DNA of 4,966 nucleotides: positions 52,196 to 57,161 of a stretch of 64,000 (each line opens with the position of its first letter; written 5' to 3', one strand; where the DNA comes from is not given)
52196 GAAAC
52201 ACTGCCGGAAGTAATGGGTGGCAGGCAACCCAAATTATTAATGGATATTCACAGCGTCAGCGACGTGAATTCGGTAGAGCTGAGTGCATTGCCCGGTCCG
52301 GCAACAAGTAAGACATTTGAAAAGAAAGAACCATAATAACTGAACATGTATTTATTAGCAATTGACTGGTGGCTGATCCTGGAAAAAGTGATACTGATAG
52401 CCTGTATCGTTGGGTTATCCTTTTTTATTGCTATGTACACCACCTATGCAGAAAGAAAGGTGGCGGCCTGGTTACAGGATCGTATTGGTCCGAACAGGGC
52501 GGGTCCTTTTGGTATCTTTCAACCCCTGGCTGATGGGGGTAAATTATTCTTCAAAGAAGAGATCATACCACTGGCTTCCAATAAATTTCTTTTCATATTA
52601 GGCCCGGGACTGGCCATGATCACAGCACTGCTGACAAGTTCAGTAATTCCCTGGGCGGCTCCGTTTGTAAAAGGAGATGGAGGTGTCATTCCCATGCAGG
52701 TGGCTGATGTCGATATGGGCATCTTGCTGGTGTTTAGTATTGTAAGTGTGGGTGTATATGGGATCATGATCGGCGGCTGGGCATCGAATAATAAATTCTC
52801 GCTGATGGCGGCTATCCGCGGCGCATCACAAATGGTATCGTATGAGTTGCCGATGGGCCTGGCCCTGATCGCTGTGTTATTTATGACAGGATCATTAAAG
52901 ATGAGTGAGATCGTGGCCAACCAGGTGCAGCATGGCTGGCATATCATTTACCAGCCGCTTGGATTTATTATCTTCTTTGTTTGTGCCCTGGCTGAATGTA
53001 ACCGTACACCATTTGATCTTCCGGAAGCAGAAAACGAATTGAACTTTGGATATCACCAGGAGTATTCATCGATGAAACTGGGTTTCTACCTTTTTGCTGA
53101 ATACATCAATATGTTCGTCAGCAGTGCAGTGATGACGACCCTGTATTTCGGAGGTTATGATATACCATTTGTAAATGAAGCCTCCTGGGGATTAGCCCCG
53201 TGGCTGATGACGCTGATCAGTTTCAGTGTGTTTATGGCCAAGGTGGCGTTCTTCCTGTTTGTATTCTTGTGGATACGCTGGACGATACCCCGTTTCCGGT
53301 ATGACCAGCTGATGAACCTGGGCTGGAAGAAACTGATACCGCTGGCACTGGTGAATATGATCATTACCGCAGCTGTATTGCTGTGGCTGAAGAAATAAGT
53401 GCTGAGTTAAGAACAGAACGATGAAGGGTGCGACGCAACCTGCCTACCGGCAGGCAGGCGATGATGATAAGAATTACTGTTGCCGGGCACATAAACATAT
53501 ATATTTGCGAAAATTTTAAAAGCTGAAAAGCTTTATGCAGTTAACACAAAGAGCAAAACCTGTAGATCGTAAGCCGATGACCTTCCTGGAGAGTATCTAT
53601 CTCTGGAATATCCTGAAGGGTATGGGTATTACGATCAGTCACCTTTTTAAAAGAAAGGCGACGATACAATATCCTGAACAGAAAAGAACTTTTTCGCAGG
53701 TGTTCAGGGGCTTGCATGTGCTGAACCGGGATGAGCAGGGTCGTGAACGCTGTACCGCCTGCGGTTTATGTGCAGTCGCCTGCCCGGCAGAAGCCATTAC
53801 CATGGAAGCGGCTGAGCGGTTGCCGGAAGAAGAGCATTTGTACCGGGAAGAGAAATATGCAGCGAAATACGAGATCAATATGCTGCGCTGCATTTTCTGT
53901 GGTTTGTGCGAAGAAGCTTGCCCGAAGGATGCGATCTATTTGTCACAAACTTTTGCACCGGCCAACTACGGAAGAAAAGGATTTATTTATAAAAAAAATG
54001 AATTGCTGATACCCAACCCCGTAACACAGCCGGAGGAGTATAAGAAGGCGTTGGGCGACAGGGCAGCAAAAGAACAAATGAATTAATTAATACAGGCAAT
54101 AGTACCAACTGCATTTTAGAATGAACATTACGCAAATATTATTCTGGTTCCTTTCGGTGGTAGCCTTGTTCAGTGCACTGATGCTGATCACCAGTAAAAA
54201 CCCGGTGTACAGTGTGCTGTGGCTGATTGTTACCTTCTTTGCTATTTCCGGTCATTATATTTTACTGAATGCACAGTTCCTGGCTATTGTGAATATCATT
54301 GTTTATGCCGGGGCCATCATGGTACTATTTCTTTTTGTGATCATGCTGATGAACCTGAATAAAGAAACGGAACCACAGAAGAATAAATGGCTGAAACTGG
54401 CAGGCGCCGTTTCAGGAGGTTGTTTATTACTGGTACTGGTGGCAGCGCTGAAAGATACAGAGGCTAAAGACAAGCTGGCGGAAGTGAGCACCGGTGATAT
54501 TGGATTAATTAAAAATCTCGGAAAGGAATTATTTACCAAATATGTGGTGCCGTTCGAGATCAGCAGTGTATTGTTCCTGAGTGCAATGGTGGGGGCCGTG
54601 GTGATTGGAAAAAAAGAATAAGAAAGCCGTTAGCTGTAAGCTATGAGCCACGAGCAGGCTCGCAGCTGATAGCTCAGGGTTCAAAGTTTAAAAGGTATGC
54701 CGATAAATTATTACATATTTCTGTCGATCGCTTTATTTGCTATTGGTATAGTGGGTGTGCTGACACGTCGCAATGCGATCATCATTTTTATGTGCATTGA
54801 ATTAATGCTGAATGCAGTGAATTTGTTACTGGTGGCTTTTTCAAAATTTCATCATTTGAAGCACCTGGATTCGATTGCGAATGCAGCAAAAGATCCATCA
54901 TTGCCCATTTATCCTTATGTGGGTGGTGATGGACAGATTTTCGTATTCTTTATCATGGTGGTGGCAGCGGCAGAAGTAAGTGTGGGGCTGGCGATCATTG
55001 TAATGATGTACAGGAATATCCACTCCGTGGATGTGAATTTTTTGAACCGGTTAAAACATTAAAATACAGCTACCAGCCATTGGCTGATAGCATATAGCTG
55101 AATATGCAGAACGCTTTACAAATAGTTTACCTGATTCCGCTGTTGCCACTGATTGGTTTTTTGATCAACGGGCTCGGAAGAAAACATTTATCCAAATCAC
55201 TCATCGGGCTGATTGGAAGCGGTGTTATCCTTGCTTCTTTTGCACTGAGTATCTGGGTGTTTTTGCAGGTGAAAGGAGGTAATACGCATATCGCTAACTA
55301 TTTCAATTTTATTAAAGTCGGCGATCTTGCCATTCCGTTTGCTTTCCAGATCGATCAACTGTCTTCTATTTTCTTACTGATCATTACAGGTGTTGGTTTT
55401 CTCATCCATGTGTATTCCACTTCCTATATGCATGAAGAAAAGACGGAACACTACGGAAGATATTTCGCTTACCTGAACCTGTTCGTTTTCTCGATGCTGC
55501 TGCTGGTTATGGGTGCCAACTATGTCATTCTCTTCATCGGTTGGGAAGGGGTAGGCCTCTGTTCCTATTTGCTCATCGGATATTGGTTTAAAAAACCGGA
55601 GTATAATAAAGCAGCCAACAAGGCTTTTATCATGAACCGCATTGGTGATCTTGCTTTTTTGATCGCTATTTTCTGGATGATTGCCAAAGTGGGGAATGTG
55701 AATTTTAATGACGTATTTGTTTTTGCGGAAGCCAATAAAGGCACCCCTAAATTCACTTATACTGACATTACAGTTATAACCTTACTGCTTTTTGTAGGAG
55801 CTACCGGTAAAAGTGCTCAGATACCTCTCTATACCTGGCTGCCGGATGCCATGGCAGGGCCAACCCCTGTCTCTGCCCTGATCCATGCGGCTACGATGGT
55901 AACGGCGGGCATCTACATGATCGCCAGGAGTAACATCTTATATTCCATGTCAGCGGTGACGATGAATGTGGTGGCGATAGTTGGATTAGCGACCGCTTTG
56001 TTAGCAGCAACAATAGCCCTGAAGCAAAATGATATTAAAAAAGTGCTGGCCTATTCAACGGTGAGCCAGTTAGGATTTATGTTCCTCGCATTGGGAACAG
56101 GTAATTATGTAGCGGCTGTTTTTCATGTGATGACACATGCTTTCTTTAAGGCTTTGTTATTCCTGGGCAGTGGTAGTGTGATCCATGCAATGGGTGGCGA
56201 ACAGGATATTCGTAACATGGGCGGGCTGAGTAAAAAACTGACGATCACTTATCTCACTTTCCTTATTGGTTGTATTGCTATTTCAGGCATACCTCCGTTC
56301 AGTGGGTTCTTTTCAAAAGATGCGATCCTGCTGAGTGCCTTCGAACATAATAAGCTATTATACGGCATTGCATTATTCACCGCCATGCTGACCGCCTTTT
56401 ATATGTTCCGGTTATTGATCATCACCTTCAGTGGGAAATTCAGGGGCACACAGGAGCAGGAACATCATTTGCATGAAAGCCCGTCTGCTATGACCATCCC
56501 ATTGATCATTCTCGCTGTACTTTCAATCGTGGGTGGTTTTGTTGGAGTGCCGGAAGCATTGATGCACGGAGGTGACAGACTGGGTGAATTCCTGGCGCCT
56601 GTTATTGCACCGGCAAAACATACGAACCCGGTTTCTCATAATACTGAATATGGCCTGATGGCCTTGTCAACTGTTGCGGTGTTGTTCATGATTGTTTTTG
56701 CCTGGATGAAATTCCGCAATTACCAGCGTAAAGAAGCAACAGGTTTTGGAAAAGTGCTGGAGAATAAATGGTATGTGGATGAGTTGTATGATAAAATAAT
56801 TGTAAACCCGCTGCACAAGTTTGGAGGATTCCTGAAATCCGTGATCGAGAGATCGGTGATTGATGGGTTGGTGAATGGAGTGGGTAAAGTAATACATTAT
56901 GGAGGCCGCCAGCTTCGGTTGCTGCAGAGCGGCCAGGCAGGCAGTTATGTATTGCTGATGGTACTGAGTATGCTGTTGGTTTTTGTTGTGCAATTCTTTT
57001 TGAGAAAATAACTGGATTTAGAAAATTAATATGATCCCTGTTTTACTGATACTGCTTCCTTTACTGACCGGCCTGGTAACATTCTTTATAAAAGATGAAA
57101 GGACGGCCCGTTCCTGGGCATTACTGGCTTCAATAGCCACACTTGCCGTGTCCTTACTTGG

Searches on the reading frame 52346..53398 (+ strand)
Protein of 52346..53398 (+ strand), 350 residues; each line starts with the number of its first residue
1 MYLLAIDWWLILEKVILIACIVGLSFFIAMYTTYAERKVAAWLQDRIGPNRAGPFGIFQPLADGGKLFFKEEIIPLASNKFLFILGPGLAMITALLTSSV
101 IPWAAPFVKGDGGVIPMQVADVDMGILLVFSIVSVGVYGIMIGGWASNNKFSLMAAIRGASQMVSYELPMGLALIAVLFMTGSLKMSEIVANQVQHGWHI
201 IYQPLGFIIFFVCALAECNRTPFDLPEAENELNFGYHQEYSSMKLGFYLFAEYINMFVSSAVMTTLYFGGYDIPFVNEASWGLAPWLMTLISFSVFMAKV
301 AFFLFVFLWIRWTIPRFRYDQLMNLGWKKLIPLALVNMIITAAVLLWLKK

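Call 38: search_protein_families(library=pfam, proteins=[window:52346-53398:+], max_evalue=0.000001)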
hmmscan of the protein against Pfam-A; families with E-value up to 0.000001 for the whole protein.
window:52346-53398:+ (350 aa): 1 family
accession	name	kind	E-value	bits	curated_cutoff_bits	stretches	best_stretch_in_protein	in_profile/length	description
PF00146.26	NADHdh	-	1.3e-117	392.8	27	1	19-342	5-298/298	NADH dehydrogenase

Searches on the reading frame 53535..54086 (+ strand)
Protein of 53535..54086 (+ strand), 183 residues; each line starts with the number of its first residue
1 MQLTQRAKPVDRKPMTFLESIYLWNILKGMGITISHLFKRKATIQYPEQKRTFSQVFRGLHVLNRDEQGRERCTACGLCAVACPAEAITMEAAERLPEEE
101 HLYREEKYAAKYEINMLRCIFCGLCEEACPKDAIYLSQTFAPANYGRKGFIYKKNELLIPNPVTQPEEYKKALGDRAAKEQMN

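Call 38: search_protein_families(library=pfam, proteins=[window:53535-54086:+], max_evalue=0.000001)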
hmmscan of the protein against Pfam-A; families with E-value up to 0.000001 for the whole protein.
window:53535-54086:+ (183 aa): 10 families
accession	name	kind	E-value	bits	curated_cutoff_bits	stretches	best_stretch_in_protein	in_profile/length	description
PF00037.32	Fer4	-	2.8e-15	55.8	21.1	1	112-135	1-24/24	4Fe-4S binding domain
PF12838.12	Fer4_7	-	2.9e-12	47.3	27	1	72-133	1-52/52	4Fe-4S dicluster domain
PF13187.11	Fer4_9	-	1.1e-09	38.6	27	1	72-134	1-52/52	4Fe-4S dicluster domain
PF13183.11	Fer4_8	-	1.4e-09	38.8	27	0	71-132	3-67/68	4Fe-4S dicluster domain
PF13484.11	Fer4_16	-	2.8e-09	38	30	1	72-131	1-65/66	4Fe-4S double cluster binding domain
PF13237.11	Fer4_10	-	9.2e-09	35.6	25.5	1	70-130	6-53/53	4Fe-4S dicluster domain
PF14697.11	Fer4_21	-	2.7e-08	34.3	35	0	70-90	38-59/59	4Fe-4S dicluster domain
PF12837.12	Fer4_6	-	9.8e-08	32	25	0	70-88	6-24/24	4Fe-4S binding domain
PF12797.12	Fer4_2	-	2.5e-07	30.6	24.5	0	71-85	8-22/22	4Fe-4S binding domain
PF13534.11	Fer4_17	-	6.3e-07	30.3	22.2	0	72-132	1-59/61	4Fe-4S dicluster domain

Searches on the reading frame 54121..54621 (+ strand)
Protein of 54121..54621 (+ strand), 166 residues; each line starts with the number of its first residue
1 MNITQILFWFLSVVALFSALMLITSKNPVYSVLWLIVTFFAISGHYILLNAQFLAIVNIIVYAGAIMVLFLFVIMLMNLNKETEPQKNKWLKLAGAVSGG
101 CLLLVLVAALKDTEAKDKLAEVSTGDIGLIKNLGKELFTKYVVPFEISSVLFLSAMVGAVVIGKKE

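Call 38: search_protein_families(library=pfam, proteins=[window:54121-54621:+], max_evalue=0.000001)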
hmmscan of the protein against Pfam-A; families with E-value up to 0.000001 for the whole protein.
window:54121-54621:+ (166 aa): 1 family
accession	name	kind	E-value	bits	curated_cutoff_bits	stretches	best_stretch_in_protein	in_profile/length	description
PF00499.25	Oxidored_q3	-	1.3e-46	158.4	33.2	1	18-162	1-146/146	NADH-ubiquinone/plastoquinone oxidoreductase chain 6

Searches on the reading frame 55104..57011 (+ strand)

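Call 39: search_protein_families(library=pfam, proteins=[window:55104-57011:+], max_evalue=0.001)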
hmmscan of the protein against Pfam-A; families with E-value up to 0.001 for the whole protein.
window:55104-57011:+ (635 aa): 3 families
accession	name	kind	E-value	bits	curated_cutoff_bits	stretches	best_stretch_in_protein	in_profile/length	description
PF00361.26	Proton_antipo_M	-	1.5e-85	287.4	21.5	1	139-430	3-294/294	NADH:quinone oxidoreductase/Mrp antiporter, TM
PF00662.26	Proton_antipo_N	-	1.4e-18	66.9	24.5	1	69-121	1-51/51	NADH-Ubiquinone oxidoreductase (complex I), chain 5 N-terminus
PF01010.25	Proton_antipo_C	-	1.8e-06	28.2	26.8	1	449-548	86-189/243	NADH-dehyrogenase subunit F, TMs, (complex I) C-terminus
